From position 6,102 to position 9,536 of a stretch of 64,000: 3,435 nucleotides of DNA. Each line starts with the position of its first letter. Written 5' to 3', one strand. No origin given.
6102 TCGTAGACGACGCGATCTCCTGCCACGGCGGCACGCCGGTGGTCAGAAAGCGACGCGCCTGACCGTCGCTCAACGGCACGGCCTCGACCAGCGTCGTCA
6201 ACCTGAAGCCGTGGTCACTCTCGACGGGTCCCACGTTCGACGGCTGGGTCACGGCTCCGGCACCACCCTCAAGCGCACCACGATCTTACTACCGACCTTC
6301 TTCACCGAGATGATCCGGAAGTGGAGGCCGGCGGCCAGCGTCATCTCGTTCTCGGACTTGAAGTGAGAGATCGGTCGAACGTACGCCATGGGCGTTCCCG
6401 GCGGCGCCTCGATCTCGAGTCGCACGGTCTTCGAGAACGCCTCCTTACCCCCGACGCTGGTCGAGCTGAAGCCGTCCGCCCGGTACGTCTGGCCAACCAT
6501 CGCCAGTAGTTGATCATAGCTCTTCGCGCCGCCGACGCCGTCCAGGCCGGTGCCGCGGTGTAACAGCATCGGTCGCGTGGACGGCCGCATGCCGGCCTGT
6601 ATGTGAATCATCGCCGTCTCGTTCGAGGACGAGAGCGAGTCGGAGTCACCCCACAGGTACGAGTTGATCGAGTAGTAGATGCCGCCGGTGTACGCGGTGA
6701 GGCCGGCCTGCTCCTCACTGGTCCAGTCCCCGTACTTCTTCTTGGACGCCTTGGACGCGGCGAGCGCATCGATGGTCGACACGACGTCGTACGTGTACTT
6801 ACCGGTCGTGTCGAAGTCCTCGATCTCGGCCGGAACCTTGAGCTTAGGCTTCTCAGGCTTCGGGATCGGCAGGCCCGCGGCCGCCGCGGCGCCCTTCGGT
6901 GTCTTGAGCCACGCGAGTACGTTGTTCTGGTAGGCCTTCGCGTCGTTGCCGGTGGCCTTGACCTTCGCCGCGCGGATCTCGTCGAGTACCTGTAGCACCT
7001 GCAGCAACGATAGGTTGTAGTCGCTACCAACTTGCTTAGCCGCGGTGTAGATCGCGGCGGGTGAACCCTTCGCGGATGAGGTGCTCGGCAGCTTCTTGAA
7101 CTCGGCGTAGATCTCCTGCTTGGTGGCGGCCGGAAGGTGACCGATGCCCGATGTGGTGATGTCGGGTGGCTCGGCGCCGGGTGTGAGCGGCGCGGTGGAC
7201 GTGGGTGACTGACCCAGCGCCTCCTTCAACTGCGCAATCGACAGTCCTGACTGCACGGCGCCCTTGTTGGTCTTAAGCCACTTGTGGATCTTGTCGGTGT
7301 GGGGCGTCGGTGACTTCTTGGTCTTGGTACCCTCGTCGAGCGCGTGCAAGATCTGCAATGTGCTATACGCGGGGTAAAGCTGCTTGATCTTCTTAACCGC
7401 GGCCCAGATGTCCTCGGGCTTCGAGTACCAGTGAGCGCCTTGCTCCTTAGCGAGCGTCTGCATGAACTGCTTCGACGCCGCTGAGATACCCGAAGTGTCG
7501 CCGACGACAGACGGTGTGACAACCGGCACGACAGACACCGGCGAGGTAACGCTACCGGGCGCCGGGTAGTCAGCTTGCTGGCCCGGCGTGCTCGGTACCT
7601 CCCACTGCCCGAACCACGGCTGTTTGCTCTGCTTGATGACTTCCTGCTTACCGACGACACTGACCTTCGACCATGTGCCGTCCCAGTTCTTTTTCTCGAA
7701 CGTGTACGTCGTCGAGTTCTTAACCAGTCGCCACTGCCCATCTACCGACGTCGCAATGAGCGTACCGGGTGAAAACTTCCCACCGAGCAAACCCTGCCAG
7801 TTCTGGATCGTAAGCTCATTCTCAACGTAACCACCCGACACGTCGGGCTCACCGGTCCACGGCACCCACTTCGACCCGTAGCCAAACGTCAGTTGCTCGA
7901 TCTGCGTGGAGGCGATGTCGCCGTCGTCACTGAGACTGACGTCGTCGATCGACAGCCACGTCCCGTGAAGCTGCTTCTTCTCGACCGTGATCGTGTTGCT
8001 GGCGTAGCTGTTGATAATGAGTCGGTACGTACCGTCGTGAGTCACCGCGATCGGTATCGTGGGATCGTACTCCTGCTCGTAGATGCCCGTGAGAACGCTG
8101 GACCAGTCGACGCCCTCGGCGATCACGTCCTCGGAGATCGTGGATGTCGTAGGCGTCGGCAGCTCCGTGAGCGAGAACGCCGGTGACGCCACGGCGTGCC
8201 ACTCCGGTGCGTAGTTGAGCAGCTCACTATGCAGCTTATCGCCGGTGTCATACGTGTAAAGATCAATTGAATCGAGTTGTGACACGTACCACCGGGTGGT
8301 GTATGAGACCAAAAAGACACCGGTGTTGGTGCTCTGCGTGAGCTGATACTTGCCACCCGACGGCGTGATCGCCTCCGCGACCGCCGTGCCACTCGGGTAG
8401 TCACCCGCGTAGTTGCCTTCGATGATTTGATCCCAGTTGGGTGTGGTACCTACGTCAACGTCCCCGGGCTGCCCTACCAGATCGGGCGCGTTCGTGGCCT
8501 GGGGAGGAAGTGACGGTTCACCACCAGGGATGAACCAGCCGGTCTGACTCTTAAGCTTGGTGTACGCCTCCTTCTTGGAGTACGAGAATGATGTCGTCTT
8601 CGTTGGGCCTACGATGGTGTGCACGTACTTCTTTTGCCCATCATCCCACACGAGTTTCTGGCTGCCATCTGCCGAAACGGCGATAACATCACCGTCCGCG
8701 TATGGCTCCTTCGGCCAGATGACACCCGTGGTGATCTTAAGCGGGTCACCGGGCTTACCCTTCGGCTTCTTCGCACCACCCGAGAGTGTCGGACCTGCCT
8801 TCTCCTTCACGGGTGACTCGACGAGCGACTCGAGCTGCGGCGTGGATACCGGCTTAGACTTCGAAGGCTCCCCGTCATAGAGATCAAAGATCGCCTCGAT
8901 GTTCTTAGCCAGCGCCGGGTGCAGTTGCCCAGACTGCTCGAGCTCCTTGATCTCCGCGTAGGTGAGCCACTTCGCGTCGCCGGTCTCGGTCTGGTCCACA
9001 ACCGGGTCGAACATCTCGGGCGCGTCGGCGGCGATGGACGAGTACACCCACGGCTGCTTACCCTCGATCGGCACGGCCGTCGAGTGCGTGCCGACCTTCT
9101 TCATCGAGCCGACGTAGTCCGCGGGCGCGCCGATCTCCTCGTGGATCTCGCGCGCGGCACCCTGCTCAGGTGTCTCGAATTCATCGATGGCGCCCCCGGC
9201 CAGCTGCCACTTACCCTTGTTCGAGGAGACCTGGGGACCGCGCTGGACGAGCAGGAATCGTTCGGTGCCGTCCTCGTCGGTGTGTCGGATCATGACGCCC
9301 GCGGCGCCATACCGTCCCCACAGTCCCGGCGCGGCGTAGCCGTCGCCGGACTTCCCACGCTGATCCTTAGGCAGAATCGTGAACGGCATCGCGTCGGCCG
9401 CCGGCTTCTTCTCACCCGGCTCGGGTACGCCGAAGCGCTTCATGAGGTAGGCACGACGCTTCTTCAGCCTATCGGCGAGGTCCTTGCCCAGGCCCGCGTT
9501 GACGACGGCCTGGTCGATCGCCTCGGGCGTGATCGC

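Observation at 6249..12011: Giant 1,920-aa MuF head protein carrying two ADP-ribosyltransferase domains, a kinase-like domain and a Nudix domain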

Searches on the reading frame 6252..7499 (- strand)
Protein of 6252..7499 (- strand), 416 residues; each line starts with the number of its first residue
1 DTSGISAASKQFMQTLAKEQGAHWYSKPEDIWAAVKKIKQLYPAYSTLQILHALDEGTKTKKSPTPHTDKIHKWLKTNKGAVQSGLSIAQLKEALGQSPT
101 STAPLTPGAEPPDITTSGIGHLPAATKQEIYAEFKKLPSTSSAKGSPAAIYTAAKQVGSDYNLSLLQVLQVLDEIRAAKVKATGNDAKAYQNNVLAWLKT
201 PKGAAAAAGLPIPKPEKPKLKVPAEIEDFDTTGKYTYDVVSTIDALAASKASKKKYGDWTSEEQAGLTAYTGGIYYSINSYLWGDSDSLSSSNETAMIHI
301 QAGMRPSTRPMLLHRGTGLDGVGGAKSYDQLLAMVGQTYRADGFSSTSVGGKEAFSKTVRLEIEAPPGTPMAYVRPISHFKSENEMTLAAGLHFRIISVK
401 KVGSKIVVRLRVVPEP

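Call 8: search_protein_families(library=pfam, proteins=[window:6252-7499:-], max_evalue=10)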
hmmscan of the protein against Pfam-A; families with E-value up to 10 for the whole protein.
seq(416 aa): 2 families
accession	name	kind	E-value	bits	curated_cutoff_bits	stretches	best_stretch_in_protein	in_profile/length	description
PF03496.20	ADPrib_exo_Tox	-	9e-17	61.5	23.4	1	255-404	8-181/196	ADP-ribosyltransferase exoenzyme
PF01129.24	ART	-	0.013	15.3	22.3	1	313-411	126-215/222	NAD:arginine ADP-ribosyltransferase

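Call 12: search_solved_structures(query=window:6252-7499:-, max_evalue=1, show_alignments=2)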
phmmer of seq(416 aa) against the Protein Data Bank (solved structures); distinct sequences matched with E-value up to 1: 24.
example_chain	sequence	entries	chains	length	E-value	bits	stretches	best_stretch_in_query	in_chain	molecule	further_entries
8za7_B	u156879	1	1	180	1.6e-08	36.9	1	261-408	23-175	Lmo0066 protein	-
5urp_A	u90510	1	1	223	0.00026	23.1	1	243-406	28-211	Toxin 2A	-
1qs2_A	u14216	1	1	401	0.00027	23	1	225-408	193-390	ADP-RIBOSYLTRANSFERASE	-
1qs1_A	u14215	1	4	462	0.0003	22.9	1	225-408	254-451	ADP-RIBOSYLTRANSFERASE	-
7vnj_H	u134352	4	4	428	0.00037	22.6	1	251-414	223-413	ADP-ribosyltransferase enzymatic component | CdtA | ADP-ribosylating binary toxin enzymatic subunit CdtA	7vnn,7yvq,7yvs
1ojq_A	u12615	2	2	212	0.00045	22.3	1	334-406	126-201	ADP-RIBOSYLTRANSFERASE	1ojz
9bbf_Z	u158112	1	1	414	0.00066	21.7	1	251-404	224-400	ADP-ribosyltransferase enzymatic component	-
6x6r_A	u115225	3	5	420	0.00069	21.7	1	251-404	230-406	ADP-ribosyltransferase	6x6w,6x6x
9mdj_Z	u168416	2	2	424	0.0007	21.6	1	251-404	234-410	Cdta (Adp-ribosyltransferase enzymatic component)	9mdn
2wn4_A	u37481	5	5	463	0.00088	21.3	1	251-404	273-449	ADP-RIBOSYLTRANSFERASE ENZYMATIC COMPONENT | ADP-ribosylating binary toxin enzymatic subunit CdtA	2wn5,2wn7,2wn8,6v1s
2wn6_A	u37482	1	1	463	0.00089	21.3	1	251-404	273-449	ADP-RIBOSYLTRANSFERASE ENZYMATIC COMPONENT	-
9vej_H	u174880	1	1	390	0.0067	18.4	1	253-408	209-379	Vip2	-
9veg_H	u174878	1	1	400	0.0069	18.4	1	253-408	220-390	Vip2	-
1giq_A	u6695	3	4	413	0.0094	17.9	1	252-403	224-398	IOTA TOXIN COMPONENT IA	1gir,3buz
6klo_H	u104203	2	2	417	0.0097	17.9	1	252-403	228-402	Iota toxin component Ia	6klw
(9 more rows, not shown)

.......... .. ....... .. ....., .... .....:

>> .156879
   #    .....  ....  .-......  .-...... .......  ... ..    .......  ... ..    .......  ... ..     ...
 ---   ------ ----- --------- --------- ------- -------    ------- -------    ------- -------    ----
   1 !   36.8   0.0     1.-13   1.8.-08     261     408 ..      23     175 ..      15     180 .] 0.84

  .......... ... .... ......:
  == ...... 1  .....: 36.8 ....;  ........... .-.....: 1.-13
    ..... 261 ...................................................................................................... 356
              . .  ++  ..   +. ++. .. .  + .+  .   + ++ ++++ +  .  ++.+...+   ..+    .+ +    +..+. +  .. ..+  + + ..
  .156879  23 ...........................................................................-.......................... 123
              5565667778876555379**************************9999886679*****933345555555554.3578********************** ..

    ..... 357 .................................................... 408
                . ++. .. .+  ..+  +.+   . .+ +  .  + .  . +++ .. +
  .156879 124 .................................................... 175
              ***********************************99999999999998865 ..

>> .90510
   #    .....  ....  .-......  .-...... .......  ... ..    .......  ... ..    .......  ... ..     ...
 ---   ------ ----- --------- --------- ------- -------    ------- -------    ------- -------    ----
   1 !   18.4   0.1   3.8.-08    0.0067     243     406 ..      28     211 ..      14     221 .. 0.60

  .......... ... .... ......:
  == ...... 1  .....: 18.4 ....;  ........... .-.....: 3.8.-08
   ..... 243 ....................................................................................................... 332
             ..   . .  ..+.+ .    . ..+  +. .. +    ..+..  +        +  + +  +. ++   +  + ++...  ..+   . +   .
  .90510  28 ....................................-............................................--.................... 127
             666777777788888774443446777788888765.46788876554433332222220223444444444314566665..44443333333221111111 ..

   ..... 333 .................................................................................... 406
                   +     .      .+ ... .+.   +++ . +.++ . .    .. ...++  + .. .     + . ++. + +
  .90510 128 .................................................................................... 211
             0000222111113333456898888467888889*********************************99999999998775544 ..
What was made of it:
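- ART2 matches solved C3, Vip2, CdtA and iota enzymes (call 12).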

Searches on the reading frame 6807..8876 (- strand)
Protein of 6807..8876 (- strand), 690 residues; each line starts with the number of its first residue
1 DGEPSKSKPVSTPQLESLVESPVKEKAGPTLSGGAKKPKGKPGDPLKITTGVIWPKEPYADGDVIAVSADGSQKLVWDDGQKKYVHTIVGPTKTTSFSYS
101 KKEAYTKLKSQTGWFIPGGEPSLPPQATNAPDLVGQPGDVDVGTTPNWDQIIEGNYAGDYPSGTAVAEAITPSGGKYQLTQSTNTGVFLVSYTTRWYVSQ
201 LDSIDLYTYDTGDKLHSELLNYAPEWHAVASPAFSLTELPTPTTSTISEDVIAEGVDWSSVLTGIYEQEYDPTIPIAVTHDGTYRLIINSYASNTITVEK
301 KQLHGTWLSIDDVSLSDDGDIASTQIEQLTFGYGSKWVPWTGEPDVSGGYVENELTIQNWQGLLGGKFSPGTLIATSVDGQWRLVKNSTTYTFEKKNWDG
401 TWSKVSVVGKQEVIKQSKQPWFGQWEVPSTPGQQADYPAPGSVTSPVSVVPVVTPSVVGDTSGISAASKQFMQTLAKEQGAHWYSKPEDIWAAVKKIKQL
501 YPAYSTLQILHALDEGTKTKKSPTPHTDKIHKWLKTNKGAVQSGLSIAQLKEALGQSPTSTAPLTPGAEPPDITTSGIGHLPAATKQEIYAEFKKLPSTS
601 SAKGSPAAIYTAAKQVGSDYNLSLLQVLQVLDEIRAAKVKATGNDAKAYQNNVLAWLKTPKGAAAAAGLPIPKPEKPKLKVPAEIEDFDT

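Call 41: find_homologous_proteins(query=window:6807-8876:-, max_evalue=0.001)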
Query window:6807-8876:-: 8000 candidates shared short words with the query, none scored E <= 0.001.
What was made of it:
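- Tried and rejected: The candidate list was probably saturated by low-complexity words (call 41), so the search was wasted.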

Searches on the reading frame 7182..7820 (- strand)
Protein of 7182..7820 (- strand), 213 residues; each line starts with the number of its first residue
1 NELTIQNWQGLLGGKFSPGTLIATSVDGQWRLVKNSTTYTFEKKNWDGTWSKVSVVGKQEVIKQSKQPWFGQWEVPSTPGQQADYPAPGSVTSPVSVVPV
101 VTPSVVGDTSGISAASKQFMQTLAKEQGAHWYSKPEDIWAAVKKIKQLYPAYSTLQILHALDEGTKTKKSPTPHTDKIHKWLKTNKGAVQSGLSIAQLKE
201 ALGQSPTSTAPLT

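Call 71: predict_structure(alignment_id=A3)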
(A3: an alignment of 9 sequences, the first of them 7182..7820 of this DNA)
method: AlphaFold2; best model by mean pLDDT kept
length: 213 residues; sequences in the alignment: 9
mean_pLDDT: 64.2   pTM: 0.48
mean pLDDT of the five models: 64.2, 62.5, 62.2, 60.1, 57.3
residues with pLDDT >= 90: 0; 70-90: 109; 50-70: 54; < 50: 50
segments of 3 or more residues with pLDDT < 50: 1-6, 73-105, 205-213
pLDDT, mean of each block of 10 residues (from residue 1): 44 67 72 78 78 66 62 41 28 30 53 73 81 86 79 83 65 81 78 68 44 33
secondary structure, 60 per line:
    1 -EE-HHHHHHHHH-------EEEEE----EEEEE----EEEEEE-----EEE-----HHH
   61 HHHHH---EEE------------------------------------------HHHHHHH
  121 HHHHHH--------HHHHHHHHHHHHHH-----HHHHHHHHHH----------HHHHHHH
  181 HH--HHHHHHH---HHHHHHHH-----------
elements in order: H5-13 E21-25 E30-34 E39-44 E50-52 H58-65 E69-71 H114-126 H135-148 H154-163 H174-182 H185-191 H195-202
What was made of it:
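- Tried and rejected: The AF2 model of beta module D plus helical module 1 reached only pLDDT 64 (70-86 within the two modules; call 71).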

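Call 73: fold_search(model_id=the predicted structure, library=pdb)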
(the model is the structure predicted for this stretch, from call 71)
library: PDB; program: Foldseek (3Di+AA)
matches with E <= 10: 298; with E <= 0.001: 0
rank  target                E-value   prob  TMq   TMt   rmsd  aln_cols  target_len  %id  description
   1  5cdw_H                7.2e-01  0.14  0.14  0.26  16.9        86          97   10  Crystal Structure Analysis of a mutant Grb2 SH2 domain (W121G) with a pYVNV peptide (released 2016-05-25)
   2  9n73_LR               8.5e-01  0.10  0.21  0.07  17.4       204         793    9  SSU processome maturation and disassembly, State G (released 2025-10-29)
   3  3u4y_A                9.0e-01  0.80  0.16  0.11   5.2        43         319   32  The crystal structure of a functionally unknown protein (Dtox_1751) from Desulfotomaculum acetoxidans DSM 771. (released 2011-10-26)
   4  4fl3                  9.0e-01  0.23  0.17  0.08  10.6        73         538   11  Structural and Biophysical Characterization of the Syk Activation Switch (released 2012-11-28)
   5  8dr4_C                1.0e+00  0.25  0.22  0.15   7.5        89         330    8  Open state of RFC:PCNA bound to a 3' ss/dsDNA junction (DNA2) without NTD (released 2022-08-17)
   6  5cdw_C                1.0e+00  0.12  0.15  0.25  16.9        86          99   10  Crystal Structure Analysis of a mutant Grb2 SH2 domain (W121G) with a pYVNV peptide (released 2016-05-25)
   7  4it4_F                1.0e+00  0.06  0.14  0.15  16.1       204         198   10  Crystal structure of residues 1-211 of CG17282 (released 2013-08-14)
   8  5cdw_L                1.1e+00  0.15  0.17  0.30  16.1        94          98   11  Crystal Structure Analysis of a mutant Grb2 SH2 domain (W121G) with a pYVNV peptide (released 2016-05-25)
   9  7mwr_A                1.1e+00  0.15  0.18  0.19   8.6       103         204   14  Structure of De Novo designed beta sheet heterodimer LHD101A53/B4 (released 2022-01-19)
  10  4it4_A                1.2e+00  0.06  0.15  0.15  13.8       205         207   11  Crystal structure of residues 1-211 of CG17282 (released 2013-08-14)
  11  2aob_B                1.3e+00  0.20  0.17  0.33  10.4        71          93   11  Crystal structures of a high-affinity macrocyclic peptide mimetic in complex with the Grb2 SH2 domain (released 2005-10-04)
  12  4fl2                  1.3e+00  0.20  0.17  0.08  10.8        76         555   10  Structural and Biophysical Characterization of the Syk Activation Switch (released 2012-11-28)
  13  4u17_A                1.4e+00  0.15  0.17  0.29   9.6        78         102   12  Swapped dimer of the human Fyn-SH2 domain (released 2015-07-29)
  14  3nm7_A                1.4e+00  0.11  0.12  0.24   7.2        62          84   10  Crystal Structure of Borrelia burgdorferi Pur-alpha (released 2010-10-06)
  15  9sob_N                1.6e+00  0.69  0.16  0.11   2.0        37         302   27  Structural Model of the Nuclear Pore Complex in Arabidopsis thaliana (released 2025-11-05)
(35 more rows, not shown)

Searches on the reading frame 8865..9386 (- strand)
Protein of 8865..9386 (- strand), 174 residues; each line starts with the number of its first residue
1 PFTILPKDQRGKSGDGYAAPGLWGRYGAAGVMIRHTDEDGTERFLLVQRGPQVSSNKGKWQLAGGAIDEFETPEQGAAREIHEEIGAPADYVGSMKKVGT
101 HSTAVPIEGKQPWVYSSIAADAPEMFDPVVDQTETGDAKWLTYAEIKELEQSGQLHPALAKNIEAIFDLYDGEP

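Call 50: search_solved_structures(query=window:8865-9386:-, max_evalue=0.01, show_alignments=2)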
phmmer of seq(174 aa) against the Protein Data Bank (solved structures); distinct sequences matched with E-value up to 0.01: 35.
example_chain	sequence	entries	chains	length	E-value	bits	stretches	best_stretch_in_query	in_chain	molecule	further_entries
6uuf_A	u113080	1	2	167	3.4e-18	69.5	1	20-162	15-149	Nudix Hydrolase, RenU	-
3ees_A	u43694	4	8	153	1.5e-08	38.1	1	45-103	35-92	Probable pyrophosphohydrolase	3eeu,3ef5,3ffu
3grn_A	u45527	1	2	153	2.6e-06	30.7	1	43-97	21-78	MutT related protein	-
4zb3_A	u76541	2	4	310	1.9e-05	28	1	39-145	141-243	Nudix hydrolase 7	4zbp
1nqy_A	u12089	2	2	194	2.1e-05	27.8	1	25-89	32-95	CoA pyrophosphatase (MutT/nudix family protein)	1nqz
3hhj_A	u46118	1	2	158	3.2e-05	27.2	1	39-88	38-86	Mutator mutT protein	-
2rrk_A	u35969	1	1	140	7.3e-05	26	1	39-94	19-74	CTP pyrophosphohydrolase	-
3r03_A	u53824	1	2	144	0.00014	25.1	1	37-88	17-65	NUDIX hydrolase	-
2yvm_A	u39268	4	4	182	0.00068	22.9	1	52-92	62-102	MutT/nudix family protein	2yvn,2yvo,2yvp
3i9x_A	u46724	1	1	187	0.0031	20.7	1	54-86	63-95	mutT/nudix family protein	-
1mut_A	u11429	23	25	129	0.0041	20.3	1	54-95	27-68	NUCLEOSIDE TRIPHOSPHATE PYROPHOSPHOHYDROLASE | Mutator mutT protein | 7,8-dihydro-8-oxoguanine-triphosphatase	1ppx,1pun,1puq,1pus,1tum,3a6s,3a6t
6glf_A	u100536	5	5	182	0.0044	20.2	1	54-93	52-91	7,8-dihydro-8-oxoguanine triphosphatase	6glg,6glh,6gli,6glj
5ws7_A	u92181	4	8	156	0.0053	20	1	56-94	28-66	7,8-dihydro-8-oxoguanine triphosphatase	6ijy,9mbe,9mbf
5mzf_A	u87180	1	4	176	0.0057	19.9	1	56-93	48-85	MTH1 protein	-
6jvo_A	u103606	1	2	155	0.0059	19.8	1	56-93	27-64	7,8-dihydro-8-oxoguanine triphosphatase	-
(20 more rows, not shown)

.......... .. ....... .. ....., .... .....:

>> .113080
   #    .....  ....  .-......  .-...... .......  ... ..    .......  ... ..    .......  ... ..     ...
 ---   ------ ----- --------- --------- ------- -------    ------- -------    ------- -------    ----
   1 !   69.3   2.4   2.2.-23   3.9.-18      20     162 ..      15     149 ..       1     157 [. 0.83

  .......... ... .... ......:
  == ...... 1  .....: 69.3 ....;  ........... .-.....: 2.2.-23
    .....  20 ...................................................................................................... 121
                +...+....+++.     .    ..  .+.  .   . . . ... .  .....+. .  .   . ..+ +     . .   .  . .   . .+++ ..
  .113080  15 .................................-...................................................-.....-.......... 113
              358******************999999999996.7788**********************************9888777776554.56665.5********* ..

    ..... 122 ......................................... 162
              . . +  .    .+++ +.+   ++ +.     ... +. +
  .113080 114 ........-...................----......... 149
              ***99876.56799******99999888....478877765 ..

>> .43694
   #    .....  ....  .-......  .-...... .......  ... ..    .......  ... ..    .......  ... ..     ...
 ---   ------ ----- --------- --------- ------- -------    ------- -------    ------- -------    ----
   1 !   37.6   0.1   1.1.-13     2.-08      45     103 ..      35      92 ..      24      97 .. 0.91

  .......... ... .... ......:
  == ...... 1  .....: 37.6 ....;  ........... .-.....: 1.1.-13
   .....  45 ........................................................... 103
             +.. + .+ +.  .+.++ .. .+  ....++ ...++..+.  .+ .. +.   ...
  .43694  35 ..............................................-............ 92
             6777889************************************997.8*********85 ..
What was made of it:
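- On RenU-type ADP-ribose/NADH/FAD pyrophosphatases: RenU is the best PDB hit (E 3.4e-18; call 50).
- The closest solved relative is RenU (E 3.4e-18; call 50).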
